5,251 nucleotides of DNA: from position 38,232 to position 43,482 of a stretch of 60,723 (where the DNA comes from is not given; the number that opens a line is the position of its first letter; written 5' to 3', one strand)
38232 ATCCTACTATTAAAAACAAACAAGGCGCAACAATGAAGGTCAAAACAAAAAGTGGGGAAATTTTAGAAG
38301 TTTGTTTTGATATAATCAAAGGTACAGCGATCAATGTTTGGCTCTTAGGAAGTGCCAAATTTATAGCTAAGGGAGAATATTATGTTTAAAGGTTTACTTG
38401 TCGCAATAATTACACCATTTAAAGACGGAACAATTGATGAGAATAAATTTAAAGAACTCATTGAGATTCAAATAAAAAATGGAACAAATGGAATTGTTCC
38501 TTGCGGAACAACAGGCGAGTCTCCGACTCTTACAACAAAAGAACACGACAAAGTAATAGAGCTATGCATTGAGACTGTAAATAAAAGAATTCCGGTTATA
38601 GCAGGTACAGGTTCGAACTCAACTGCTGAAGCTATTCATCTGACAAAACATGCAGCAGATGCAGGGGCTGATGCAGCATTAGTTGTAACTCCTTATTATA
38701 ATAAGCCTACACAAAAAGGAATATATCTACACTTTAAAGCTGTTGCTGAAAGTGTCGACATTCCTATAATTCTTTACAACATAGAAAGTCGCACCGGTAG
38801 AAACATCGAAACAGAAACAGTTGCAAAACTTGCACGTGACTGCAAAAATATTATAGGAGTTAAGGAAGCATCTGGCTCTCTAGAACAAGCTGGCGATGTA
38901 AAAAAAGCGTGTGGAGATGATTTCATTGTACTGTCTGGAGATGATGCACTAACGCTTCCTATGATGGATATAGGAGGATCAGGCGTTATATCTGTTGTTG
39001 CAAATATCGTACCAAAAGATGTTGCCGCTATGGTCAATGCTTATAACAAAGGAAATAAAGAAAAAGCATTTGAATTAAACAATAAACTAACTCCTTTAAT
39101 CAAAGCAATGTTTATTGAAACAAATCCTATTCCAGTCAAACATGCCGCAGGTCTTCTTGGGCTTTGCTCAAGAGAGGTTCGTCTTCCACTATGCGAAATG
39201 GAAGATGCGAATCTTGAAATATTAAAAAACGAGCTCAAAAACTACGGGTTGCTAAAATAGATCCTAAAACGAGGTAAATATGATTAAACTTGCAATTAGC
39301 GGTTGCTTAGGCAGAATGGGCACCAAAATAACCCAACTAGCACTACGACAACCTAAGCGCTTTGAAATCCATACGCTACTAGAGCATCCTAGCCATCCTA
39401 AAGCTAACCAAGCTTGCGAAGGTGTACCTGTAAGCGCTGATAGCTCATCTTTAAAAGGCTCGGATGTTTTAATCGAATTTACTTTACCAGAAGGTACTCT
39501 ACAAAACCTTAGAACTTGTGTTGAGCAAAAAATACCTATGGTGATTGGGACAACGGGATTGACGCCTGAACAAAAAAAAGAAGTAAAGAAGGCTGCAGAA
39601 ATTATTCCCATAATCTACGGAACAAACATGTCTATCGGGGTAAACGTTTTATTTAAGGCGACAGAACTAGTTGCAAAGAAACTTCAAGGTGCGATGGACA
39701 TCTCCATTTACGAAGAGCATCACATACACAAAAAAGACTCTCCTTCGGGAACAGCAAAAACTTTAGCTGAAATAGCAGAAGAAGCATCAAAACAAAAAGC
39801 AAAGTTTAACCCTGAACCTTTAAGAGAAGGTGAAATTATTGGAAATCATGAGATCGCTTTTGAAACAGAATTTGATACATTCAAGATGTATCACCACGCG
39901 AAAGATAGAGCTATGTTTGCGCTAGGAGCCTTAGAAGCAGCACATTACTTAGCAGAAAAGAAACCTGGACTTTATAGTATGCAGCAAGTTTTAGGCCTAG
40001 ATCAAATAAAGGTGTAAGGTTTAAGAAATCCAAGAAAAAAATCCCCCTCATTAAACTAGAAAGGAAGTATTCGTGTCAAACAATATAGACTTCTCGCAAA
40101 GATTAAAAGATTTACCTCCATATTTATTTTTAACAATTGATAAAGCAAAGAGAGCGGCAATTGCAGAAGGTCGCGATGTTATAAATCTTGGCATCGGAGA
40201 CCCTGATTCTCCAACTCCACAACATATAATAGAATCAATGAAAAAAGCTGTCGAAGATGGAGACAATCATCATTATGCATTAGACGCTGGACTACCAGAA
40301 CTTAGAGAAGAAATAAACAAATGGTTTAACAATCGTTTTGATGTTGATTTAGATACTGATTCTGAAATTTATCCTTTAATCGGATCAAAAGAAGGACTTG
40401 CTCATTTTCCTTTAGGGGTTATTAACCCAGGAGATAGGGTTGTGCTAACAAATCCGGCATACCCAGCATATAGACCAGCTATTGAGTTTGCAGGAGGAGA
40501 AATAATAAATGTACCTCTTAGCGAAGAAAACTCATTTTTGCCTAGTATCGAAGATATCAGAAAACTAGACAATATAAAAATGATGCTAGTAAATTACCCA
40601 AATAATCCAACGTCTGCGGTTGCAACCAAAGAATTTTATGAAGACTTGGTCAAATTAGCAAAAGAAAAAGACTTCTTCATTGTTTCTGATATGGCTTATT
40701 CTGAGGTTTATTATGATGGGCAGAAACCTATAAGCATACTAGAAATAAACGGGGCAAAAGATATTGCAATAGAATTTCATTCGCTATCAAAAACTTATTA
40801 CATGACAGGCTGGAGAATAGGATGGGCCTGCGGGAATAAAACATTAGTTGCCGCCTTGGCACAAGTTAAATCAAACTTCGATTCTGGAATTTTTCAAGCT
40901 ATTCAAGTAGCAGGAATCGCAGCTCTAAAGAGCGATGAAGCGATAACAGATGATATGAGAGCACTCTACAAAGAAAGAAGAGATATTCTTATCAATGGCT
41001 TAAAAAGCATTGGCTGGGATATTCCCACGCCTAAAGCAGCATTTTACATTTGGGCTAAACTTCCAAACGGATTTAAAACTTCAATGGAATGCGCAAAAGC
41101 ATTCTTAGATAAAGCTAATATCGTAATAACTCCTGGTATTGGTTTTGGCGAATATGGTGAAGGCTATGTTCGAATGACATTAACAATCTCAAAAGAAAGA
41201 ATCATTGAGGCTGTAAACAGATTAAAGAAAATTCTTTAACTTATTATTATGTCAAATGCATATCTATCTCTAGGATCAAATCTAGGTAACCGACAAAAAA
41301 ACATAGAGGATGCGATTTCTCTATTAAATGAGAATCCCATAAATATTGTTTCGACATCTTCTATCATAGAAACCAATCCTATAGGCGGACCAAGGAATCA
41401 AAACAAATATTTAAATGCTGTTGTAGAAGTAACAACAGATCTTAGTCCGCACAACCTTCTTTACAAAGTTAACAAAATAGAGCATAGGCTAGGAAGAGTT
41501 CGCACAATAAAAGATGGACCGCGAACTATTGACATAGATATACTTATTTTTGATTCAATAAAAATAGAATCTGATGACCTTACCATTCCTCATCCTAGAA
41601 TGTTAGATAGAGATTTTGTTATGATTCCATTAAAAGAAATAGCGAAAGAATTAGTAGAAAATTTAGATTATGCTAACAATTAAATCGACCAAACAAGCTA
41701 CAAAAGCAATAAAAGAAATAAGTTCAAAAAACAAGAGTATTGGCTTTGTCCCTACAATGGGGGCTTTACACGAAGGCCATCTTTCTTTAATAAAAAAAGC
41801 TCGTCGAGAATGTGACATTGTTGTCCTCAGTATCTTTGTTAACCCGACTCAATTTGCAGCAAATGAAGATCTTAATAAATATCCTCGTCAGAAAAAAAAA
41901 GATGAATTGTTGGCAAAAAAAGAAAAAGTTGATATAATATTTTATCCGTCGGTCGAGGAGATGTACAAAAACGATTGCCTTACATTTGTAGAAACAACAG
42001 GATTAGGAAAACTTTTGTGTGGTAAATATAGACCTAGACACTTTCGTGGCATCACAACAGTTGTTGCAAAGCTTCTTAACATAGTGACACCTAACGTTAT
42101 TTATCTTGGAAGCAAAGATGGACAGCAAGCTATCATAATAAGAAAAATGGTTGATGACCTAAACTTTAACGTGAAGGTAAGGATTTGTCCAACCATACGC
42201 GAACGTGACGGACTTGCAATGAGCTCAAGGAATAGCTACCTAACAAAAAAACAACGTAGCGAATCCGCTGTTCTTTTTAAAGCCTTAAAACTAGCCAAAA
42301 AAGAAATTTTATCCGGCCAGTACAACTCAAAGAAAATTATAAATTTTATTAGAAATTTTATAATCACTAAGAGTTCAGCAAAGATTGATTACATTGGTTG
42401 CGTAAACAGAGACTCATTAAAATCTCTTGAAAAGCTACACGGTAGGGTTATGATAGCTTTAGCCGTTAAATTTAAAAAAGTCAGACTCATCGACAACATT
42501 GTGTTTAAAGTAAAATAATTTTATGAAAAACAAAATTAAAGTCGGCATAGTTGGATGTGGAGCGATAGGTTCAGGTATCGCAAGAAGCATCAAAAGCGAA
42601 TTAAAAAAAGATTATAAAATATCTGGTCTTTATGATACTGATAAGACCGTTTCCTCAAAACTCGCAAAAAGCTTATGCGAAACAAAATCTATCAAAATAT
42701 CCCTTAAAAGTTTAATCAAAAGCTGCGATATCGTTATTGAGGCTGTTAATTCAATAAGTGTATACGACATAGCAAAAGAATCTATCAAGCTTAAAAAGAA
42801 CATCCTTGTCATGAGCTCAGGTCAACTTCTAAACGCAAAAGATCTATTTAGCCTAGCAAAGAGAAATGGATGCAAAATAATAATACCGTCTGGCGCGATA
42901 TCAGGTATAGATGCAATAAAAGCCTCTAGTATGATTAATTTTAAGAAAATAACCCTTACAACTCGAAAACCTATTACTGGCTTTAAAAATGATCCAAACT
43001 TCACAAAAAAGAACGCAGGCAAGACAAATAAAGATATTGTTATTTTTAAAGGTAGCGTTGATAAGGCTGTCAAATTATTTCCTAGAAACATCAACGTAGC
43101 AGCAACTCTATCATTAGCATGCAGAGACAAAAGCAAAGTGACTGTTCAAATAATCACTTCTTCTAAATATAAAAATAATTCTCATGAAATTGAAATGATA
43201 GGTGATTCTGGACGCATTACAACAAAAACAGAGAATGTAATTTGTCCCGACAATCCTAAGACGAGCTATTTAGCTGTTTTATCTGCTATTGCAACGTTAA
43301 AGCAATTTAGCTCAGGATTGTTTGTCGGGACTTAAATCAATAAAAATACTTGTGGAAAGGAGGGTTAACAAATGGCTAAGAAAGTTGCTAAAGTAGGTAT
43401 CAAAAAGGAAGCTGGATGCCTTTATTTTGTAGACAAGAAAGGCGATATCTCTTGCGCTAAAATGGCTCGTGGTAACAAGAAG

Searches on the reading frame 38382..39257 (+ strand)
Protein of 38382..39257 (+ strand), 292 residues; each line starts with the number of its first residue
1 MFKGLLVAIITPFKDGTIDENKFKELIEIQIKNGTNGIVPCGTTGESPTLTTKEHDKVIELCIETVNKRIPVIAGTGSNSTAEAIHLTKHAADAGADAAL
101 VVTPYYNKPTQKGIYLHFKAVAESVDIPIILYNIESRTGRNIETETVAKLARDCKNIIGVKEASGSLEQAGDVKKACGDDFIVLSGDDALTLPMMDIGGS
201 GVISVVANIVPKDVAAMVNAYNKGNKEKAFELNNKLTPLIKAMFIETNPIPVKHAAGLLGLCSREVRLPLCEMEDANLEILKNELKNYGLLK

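Call 72: search_protein_families(library=pfam, proteins=[window:38382-39257:+], max_evalue=1e-10)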
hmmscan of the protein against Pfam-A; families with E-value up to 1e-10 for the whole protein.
window:38382-39257:+ (292 aa): 1 family
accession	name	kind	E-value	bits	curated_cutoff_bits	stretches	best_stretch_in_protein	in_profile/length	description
PF00701.28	DHDPS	-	3.3e-102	341.5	22.1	1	2-286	2-287/289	Dihydrodipicolinate synthetase family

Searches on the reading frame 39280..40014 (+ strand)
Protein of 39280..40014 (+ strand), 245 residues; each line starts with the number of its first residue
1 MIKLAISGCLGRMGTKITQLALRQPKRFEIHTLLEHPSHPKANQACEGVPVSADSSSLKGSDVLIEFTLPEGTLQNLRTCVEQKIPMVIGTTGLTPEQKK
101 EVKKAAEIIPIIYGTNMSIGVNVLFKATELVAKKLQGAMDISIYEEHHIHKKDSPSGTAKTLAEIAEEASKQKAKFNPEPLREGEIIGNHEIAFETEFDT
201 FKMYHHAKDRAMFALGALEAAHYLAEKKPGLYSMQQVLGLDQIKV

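Call 72: search_protein_families(library=pfam, proteins=[window:39280-40014:+], max_evalue=1e-10)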
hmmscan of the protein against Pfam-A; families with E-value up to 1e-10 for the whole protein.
window:39280-40014:+ (245 aa): 2 families
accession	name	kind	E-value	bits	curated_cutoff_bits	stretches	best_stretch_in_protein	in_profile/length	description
PF05173.19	DapB_C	-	5.6e-34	117.3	27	1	120-238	1-121/121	Dihydrodipicolinate reductase, C-terminus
PF01113.26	DapB_N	-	2.1e-28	99.3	25.6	1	2-117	1-124/124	Dihydrodipicolinate reductase, N-terminus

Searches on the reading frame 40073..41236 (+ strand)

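Call 72: search_protein_families(library=pfam, proteins=[window:40073-41236:+], max_evalue=1e-10)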
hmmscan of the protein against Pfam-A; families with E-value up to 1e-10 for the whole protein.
window:40073-41236:+ (388 aa): 1 family
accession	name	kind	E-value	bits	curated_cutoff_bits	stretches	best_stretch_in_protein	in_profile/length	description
PF00155.27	Aminotran_1_2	-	2e-65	221.8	19.7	1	35-384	2-361/361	Aminotransferase class I and II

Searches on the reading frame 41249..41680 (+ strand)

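Call 73: search_protein_families(library=pfam, proteins=[window:41249-41680:+], max_evalue=0.000001)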
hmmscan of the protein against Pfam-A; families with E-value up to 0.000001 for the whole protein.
window:41249-41680:+ (144 aa): 1 family
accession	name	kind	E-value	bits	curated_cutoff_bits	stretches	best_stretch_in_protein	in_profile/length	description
PF01288.25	HPPK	-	5.6e-41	140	25.7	1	5-132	1-115/116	7,8-dihydro-6-hydroxymethylpterin-pyrophosphokinase (HPPK)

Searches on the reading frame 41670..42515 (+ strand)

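Call 73: search_protein_families(library=pfam, proteins=[window:41670-42515:+], max_evalue=0.000001)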
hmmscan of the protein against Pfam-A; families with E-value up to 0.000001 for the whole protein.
window:41670-42515:+ (282 aa): 1 family
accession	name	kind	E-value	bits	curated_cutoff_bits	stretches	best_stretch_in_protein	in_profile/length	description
PF02569.21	Pantoate_ligase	-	3.9e-102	341.4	20.7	1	4-278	3-268/268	Pantoate-beta-alanine ligase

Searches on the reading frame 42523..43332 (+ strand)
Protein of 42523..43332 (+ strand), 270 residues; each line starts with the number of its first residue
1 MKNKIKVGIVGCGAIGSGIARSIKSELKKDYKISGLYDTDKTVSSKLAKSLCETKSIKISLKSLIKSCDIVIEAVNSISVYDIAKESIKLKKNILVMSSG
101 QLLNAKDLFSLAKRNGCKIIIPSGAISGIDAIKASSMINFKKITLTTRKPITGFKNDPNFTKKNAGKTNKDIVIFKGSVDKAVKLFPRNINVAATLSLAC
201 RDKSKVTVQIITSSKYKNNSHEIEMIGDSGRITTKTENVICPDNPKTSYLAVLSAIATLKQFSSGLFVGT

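Call 73: search_protein_families(library=pfam, proteins=[window:42523-43332:+], max_evalue=0.000001)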
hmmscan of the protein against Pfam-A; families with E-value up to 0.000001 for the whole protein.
window:42523-43332:+ (270 aa): 2 families
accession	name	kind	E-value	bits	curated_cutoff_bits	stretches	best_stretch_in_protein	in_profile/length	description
PF01958.23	Asp_DH_C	-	9.1e-28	96.8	27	1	170-256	3-89/89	Aspartate dehydrogenase, C-terminal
PF03447.22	NAD_binding_3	-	5.4e-14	53.3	24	1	11-122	1-116/116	Homoserine dehydrogenase, NAD binding domain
